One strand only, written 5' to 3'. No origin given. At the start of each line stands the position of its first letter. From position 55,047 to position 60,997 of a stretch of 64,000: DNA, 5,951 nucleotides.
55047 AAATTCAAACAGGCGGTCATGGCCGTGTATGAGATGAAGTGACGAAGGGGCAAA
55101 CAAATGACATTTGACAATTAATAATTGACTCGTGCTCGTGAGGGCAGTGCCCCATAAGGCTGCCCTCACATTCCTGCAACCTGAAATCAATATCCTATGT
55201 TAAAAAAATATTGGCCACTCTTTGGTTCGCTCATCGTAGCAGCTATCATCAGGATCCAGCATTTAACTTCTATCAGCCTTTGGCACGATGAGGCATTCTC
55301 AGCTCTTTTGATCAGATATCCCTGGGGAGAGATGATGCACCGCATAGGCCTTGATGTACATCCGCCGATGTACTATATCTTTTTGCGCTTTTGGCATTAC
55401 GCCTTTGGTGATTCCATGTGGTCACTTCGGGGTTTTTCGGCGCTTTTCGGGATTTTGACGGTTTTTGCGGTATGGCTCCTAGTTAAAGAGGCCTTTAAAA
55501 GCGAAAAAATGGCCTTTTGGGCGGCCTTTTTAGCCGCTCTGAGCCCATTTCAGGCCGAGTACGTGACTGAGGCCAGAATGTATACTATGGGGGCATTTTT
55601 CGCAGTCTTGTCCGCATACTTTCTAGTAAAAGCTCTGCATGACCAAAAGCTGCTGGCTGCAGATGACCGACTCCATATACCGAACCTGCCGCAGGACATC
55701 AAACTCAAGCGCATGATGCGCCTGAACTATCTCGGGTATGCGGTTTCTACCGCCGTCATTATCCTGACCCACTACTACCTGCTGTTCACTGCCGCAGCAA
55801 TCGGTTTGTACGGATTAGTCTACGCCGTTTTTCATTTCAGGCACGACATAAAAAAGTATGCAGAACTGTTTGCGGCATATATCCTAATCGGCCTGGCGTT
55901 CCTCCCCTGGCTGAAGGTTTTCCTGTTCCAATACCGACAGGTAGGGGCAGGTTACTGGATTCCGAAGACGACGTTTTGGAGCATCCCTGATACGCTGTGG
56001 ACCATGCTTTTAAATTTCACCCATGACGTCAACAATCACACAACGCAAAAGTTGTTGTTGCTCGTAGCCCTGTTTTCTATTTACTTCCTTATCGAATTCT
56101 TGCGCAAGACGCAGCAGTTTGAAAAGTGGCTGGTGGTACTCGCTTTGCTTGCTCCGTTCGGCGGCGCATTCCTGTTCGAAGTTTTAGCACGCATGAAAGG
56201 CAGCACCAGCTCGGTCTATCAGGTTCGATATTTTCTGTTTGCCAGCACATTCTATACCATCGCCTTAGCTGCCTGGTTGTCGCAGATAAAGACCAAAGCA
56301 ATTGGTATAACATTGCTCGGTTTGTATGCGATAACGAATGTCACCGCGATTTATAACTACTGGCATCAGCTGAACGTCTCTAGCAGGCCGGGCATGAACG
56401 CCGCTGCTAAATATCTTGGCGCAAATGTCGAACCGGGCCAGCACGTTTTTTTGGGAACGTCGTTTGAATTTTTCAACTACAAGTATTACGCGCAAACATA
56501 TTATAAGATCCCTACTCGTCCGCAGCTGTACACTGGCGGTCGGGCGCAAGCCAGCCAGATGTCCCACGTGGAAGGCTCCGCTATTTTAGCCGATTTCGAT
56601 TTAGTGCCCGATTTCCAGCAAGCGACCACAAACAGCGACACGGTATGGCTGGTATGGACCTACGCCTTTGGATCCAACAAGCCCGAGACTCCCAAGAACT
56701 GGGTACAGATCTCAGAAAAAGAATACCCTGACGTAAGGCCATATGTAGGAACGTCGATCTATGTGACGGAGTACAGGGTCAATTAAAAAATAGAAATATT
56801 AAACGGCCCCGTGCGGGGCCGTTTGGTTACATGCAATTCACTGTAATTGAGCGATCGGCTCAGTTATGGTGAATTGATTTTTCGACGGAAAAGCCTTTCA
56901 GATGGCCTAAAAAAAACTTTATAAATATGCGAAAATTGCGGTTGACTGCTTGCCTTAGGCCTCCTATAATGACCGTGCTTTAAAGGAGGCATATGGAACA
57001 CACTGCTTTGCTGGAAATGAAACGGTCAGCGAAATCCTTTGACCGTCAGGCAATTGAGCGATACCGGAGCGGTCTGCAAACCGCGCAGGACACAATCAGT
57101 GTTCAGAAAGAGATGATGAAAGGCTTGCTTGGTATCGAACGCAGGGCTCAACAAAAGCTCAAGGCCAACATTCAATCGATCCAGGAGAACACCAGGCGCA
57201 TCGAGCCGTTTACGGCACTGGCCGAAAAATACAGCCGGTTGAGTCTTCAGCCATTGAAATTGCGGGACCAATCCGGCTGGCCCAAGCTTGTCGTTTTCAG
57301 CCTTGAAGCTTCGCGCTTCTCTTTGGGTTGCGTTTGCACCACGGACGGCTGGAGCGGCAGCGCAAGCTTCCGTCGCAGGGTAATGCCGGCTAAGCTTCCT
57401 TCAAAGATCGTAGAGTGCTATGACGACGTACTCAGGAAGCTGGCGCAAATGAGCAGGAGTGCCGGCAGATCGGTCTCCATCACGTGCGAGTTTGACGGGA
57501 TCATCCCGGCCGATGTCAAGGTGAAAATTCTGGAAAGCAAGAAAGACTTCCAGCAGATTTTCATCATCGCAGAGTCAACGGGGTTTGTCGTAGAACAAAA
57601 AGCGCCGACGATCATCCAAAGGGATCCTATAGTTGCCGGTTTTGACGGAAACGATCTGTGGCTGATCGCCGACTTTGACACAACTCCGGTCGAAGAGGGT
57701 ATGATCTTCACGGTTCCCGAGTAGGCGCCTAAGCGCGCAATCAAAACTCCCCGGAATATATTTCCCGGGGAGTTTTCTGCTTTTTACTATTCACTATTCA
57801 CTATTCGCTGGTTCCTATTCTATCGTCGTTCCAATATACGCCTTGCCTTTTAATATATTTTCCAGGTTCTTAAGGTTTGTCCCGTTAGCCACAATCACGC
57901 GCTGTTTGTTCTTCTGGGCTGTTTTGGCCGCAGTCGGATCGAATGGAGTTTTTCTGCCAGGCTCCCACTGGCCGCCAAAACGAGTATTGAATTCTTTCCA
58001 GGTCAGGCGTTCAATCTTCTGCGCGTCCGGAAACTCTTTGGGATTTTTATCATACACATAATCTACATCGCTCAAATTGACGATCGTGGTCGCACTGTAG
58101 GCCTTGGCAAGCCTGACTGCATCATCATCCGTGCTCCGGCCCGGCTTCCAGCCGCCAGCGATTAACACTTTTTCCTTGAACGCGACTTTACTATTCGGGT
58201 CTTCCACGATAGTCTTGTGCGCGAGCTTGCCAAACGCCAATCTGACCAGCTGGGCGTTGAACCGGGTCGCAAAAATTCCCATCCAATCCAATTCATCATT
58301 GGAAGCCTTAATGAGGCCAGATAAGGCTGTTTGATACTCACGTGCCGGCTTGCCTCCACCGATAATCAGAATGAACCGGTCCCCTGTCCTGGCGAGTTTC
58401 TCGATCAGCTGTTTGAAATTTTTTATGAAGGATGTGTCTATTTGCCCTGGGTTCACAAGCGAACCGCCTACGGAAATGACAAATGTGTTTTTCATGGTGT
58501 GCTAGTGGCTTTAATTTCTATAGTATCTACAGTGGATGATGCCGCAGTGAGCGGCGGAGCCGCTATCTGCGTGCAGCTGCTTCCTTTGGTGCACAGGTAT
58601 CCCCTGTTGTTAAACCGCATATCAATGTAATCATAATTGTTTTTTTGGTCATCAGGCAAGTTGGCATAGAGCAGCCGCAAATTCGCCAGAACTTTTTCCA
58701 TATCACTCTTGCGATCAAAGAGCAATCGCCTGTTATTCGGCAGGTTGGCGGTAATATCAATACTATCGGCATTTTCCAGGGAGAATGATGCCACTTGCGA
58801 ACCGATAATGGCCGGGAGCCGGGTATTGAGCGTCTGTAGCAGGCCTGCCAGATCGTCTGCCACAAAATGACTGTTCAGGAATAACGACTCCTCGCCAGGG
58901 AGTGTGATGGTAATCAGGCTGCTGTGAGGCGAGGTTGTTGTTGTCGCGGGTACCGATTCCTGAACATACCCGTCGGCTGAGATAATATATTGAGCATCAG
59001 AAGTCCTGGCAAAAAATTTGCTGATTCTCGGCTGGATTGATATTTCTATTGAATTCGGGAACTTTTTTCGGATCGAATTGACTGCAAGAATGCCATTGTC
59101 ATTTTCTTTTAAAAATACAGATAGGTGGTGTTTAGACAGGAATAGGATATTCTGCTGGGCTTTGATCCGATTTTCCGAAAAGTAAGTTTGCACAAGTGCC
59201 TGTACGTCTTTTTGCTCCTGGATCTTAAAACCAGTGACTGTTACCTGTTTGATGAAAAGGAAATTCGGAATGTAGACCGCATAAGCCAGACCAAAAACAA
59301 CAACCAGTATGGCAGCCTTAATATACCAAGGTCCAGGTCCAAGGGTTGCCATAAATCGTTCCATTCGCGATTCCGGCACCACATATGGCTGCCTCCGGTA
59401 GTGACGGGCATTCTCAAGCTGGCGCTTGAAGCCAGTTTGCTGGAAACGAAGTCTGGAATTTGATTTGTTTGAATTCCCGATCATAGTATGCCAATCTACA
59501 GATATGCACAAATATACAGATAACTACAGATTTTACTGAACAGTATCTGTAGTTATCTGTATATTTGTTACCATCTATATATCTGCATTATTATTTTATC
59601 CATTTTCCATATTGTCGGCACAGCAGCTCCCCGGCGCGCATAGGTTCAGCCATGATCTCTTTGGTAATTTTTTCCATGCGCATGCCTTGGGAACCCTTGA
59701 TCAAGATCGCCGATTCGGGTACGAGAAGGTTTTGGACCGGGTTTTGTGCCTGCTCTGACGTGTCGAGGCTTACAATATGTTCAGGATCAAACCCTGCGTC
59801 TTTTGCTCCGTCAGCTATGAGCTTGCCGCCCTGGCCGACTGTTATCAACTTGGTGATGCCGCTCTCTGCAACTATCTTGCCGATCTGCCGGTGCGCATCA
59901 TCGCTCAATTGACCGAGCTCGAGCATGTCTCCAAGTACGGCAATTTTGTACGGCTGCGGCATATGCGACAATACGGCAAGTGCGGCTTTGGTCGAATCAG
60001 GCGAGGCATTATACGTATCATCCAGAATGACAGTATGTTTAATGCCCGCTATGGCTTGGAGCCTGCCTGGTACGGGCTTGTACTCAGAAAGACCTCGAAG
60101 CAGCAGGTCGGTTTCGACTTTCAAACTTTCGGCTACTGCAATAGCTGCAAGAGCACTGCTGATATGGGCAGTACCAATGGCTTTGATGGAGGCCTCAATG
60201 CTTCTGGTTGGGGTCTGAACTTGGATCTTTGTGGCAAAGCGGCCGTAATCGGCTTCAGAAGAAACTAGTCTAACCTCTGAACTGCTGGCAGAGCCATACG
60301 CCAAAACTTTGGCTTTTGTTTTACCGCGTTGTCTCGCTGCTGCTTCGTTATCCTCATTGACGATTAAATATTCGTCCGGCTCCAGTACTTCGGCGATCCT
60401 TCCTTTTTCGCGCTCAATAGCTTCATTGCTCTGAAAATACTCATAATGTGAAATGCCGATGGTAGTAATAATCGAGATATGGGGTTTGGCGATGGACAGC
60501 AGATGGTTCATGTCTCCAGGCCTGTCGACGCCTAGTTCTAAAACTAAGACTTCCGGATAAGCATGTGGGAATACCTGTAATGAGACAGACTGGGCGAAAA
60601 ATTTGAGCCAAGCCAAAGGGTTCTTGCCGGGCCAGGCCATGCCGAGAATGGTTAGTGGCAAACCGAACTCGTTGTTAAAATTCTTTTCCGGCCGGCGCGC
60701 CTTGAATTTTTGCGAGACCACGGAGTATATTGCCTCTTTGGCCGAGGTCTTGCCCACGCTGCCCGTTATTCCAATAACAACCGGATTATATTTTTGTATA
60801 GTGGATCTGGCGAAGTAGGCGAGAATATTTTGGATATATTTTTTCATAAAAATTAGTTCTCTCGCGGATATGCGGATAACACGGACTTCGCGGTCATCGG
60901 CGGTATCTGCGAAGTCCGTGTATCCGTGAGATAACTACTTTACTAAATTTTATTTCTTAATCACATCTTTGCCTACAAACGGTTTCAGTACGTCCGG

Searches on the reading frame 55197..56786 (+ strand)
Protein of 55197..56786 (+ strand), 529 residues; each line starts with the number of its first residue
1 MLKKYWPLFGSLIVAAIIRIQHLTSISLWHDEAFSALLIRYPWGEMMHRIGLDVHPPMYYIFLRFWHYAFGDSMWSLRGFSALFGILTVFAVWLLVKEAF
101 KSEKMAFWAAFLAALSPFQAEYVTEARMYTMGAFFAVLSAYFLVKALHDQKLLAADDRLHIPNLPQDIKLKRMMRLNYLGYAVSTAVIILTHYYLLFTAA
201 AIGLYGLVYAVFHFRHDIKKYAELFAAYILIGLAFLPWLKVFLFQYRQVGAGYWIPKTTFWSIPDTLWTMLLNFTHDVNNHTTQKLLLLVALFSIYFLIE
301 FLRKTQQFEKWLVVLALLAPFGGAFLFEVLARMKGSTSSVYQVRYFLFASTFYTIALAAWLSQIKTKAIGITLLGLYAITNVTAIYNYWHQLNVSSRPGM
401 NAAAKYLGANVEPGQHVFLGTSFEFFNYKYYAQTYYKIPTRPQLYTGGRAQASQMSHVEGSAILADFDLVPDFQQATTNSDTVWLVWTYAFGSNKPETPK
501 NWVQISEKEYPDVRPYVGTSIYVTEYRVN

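Call 81: search_protein_families(library=pfam, proteins=[window:55197-56786:+], max_evalue=0.00001)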
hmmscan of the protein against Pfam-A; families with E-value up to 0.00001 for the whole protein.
window:55197-56786:+ (529 aa): 1 family
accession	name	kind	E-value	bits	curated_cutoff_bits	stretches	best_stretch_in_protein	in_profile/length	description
PF13231.12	PMT_2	-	2.5e-14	54.2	26.1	1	55-152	2-98/160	Dolichyl-phosphate-mannose-protein mannosyltransferase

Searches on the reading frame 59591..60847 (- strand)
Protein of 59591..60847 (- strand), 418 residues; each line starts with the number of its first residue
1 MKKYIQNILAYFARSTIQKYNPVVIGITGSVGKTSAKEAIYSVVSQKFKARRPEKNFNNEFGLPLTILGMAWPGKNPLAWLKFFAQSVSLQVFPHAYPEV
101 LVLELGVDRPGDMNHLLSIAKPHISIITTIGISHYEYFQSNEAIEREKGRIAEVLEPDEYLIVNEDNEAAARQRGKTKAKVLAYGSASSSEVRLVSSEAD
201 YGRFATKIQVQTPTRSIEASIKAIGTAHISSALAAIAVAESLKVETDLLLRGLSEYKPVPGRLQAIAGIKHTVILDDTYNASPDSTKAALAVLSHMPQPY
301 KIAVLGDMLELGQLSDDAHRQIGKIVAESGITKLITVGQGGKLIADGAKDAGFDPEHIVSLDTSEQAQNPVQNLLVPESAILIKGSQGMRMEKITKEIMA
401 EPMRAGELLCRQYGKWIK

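Call 81: search_protein_families(library=pfam, proteins=[window:59591-60847:-], max_evalue=0.00001)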
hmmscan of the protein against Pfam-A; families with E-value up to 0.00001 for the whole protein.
window:59591-60847:- (418 aa): 2 families
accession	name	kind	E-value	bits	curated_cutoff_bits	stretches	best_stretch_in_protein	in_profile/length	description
PF08245.18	Mur_ligase_M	-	1.1e-28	101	24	1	90-239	49-200/200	Mur ligase middle domain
PF02875.26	Mur_ligase_C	-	8.3e-17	62.7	28.4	1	261-386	1-126/127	Mur ligase, glutamate ligase domain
